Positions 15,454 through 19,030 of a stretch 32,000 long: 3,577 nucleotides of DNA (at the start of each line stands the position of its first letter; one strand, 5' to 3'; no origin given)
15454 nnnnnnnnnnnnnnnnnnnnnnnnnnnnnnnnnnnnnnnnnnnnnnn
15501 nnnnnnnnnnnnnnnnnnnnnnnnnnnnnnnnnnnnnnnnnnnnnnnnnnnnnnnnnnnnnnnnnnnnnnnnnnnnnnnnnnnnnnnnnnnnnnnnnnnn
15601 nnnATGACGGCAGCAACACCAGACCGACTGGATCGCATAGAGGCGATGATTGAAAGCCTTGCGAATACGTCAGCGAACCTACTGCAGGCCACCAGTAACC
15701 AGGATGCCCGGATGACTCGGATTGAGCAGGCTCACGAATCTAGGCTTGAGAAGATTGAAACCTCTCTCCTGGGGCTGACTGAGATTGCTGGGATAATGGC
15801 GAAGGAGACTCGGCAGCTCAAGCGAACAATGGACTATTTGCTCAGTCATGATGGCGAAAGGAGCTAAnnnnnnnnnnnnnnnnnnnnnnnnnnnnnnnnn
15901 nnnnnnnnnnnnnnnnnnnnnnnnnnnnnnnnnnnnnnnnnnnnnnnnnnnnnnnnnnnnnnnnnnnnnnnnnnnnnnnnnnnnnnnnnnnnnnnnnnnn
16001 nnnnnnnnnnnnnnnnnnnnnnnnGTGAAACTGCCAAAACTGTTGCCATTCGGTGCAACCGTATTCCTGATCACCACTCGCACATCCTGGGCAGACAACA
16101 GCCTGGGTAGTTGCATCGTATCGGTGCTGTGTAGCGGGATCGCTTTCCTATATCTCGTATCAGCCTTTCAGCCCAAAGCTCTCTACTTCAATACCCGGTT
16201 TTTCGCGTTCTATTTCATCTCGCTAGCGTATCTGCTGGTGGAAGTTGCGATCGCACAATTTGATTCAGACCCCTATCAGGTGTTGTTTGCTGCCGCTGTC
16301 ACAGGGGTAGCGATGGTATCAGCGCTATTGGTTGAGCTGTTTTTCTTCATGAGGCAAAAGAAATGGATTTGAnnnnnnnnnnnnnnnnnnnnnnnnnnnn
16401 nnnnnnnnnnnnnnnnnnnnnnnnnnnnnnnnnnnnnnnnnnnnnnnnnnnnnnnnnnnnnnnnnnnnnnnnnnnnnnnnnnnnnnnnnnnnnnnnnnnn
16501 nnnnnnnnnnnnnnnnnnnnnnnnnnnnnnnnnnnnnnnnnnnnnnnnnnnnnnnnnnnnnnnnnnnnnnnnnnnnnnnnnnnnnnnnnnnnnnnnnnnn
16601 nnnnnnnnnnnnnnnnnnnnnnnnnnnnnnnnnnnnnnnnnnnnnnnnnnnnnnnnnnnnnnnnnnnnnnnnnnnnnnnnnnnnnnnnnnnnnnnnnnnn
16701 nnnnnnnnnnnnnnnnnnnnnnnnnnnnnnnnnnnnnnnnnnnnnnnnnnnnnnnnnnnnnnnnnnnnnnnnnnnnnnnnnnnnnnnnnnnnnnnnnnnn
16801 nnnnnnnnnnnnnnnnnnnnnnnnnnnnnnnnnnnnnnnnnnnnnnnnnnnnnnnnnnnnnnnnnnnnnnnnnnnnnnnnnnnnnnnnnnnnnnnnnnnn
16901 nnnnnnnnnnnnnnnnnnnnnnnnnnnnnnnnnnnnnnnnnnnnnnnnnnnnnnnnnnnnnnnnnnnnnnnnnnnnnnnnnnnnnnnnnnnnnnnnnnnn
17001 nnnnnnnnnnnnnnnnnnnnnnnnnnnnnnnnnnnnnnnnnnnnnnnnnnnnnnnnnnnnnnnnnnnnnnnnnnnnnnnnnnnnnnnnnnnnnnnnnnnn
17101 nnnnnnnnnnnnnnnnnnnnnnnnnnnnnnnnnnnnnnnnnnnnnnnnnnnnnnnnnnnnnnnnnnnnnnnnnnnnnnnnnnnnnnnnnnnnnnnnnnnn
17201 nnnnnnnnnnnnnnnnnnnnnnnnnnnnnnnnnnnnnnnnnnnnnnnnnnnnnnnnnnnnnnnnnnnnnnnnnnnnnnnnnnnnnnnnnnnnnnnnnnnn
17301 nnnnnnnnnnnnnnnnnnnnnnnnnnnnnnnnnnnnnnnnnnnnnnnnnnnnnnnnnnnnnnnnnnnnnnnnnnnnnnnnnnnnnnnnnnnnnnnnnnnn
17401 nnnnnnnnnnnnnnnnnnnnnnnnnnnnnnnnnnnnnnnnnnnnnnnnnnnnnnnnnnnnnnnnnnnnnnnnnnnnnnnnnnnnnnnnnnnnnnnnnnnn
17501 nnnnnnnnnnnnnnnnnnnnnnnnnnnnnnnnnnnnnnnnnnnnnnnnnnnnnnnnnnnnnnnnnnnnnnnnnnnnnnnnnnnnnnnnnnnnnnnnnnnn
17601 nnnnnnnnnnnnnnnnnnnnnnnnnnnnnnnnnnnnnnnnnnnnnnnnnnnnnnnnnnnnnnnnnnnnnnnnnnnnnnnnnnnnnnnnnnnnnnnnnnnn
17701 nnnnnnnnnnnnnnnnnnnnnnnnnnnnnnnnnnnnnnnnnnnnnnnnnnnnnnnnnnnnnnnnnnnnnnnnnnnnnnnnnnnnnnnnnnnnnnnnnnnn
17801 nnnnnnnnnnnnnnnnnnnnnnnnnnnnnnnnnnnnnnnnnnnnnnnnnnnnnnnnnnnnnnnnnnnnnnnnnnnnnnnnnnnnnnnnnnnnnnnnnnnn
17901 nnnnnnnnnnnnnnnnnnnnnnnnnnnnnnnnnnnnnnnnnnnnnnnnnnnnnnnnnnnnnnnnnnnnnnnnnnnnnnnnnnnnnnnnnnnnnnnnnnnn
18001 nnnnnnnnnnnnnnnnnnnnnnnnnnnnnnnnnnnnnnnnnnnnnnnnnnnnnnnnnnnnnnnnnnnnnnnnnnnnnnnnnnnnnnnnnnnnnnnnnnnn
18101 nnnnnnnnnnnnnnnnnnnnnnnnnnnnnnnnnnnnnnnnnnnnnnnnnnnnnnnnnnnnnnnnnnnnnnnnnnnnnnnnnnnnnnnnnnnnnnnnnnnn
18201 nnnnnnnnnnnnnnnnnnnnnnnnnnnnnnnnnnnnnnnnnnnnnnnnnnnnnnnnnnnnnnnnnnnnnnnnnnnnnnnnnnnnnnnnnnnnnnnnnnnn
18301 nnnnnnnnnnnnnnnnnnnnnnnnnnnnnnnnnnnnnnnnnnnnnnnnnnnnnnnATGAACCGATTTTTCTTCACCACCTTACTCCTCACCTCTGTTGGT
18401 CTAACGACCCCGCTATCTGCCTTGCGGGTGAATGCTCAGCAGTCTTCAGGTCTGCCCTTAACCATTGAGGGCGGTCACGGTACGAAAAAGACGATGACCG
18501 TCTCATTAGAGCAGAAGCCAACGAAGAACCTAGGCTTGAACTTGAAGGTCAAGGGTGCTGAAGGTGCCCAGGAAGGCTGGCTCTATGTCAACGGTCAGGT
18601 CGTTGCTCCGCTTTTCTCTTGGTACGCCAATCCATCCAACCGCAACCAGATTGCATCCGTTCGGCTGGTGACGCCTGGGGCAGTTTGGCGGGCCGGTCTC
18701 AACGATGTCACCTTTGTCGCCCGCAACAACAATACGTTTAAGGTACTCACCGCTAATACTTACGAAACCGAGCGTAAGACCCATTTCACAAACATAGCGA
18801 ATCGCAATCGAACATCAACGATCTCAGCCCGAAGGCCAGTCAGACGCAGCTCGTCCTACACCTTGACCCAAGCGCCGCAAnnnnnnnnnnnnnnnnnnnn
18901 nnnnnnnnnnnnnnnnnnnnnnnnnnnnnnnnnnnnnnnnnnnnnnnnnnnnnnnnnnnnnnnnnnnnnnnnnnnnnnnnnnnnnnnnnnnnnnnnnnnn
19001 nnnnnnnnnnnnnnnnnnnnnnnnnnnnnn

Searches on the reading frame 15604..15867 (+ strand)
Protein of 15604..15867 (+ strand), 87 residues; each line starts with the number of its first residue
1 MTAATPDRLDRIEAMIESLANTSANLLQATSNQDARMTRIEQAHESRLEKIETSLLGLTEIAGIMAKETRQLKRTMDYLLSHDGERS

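Call 7: search_protein_families(library=pfam, proteins=[window:15604-15867:+], max_evalue=0.01)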
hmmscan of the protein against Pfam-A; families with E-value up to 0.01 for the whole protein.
window:15604-15867:+ (87 aa): 0 families

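Call 8: search_protein_families(library=ncbifam, proteins=[window:15604-15867:+], max_evalue=0.01)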
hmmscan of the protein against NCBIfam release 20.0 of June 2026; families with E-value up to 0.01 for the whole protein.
window:15604-15867:+ (87 aa): 1 family
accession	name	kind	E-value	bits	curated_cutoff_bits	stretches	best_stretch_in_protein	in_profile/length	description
NF048001.1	GTP_morpho_1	equivalog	0.0065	16.2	50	0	7-19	31-43/70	GTA head formation protein, RCAP_rcc01685 family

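Call 9: search_protein_families(library=padloc, proteins=[window:15604-15867:+], max_evalue=0.01)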
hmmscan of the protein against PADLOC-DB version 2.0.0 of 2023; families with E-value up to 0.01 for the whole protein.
window:15604-15867:+ (87 aa): 1 family
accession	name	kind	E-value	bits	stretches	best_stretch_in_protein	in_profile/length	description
PDLC00006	DruC1|DruC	-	0.0011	15.6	1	3-78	164-239/626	Unknown function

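Call 10: search_protein_families(library=phrogs, proteins=[window:15604-15867:+], max_evalue=0.01)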
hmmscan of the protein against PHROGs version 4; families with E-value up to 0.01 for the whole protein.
window:15604-15867:+ (87 aa): 0 families

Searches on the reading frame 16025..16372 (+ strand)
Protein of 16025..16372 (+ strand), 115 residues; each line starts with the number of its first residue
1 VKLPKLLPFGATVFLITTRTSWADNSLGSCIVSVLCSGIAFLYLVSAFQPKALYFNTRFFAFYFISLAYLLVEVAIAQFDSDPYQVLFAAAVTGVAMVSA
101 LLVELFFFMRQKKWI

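Call 7: search_protein_families(library=pfam, proteins=[window:16025-16372:+], max_evalue=0.01)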
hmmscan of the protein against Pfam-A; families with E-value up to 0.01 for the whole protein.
window:16025-16372:+ (115 aa): 0 families

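Call 8: search_protein_families(library=ncbifam, proteins=[window:16025-16372:+], max_evalue=0.01)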
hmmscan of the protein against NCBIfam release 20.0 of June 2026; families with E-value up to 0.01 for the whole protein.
window:16025-16372:+ (115 aa): 1 family
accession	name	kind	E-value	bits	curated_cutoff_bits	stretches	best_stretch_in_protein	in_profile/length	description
NF003831.1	PRK05419.1-2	equivalog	0.0027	17.2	130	1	51-107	7-61/212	protein-methionine-sulfoxide reductase heme-binding subunit MsrQ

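Call 9: search_protein_families(library=padloc, proteins=[window:16025-16372:+], max_evalue=0.01)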
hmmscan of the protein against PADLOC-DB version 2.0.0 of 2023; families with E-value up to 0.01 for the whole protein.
window:16025-16372:+ (115 aa): 0 families

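Call 10: search_protein_families(library=phrogs, proteins=[window:16025-16372:+], max_evalue=0.01)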
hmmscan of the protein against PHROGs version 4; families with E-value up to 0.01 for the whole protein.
window:16025-16372:+ (115 aa): 0 families

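Call 84: find_homologous_proteins(query=A5, max_evalue=0.01)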
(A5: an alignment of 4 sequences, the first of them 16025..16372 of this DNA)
Query A5 (4 sequences) (115 aa, profile of the alignment): 4 proteins with E <= 0.01 among 8000 candidates.
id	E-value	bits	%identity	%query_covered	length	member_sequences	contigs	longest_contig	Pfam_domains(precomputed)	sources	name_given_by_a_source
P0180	6.1e-55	202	100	100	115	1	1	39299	-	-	-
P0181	2.1e-49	184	43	100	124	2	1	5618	-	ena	-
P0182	3.1e-45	171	36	87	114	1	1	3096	-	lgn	-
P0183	4.7e-36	141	42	87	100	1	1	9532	-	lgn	-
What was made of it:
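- Closest known: DD-type Ycf46-like AAA clade of cyanobacteria, many members plasmid-borne. Different: No mem1 homologue was found outside the subclade loci (call 84).
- mem1 has only 4 clusters among 5.8 billion sequences (call 84).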

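Call 85: find_encoding_contigs(protein=P0183, flank=9000, max_places=2)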
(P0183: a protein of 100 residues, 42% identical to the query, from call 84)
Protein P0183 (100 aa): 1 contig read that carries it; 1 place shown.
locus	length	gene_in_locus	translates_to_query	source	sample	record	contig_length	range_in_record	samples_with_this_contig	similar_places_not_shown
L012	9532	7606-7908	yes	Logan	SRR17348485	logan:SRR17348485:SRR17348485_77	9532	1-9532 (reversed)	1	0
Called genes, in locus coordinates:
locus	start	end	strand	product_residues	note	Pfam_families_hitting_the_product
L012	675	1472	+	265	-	PF01695:IstB_IS21, PF00308:Bac_DnaA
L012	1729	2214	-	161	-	-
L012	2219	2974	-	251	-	PF00535:Glycos_transf_2, PF10111:Glyco_tranf_2_2 (weak)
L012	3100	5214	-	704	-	PF08751:TrwC, PF12965:DUF3854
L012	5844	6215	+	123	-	-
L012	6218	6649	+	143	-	-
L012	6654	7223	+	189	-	-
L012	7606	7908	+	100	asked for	-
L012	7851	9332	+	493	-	PF00004:AAA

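Call 86: find_encoding_contigs(protein=P0181, flank=6000, max_places=2)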
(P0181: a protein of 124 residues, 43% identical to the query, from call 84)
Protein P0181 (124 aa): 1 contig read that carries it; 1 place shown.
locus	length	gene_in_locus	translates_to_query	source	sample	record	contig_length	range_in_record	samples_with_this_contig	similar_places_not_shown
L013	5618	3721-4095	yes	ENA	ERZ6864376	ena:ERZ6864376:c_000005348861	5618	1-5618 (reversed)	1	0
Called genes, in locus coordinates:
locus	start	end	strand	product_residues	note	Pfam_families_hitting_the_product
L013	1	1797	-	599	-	?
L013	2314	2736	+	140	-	-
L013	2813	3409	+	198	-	-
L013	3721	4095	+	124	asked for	-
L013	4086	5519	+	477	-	PF00004:AAA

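Call 106: search_protein_families(library=pfam, proteins=[L012:5844-6215:+, L012:6654-7223:+], max_evalue=0.05)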
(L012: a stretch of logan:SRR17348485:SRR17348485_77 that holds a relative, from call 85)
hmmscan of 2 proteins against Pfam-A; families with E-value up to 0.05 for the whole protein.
L012:5844-6215:+ (123 aa): 1 family
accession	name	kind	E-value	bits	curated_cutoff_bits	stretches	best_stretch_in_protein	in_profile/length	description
PF24657.1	DUF7646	-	0.038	14.4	27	0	36-95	18-75/85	Domain of unknown function (DUF7646)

L012:6654-7223:+ (189 aa): 0 families

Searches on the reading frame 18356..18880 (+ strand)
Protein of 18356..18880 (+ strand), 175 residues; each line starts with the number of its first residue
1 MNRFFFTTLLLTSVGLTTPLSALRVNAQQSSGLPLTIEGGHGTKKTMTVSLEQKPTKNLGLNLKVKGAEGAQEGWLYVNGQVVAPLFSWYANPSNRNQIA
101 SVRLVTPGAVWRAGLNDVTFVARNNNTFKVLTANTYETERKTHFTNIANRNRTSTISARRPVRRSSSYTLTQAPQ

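Call 106: search_protein_families(library=pfam, proteins=[window:18356-18880:+], max_evalue=0.05)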
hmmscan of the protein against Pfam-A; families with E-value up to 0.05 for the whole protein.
window:18356-18880:+ (175 aa): 1 family
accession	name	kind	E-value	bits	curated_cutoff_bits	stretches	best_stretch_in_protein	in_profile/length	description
PF25484.1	DUF7907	-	0.0046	17.9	27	0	19-98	74-143/156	Domain of unknown function (DUF7907)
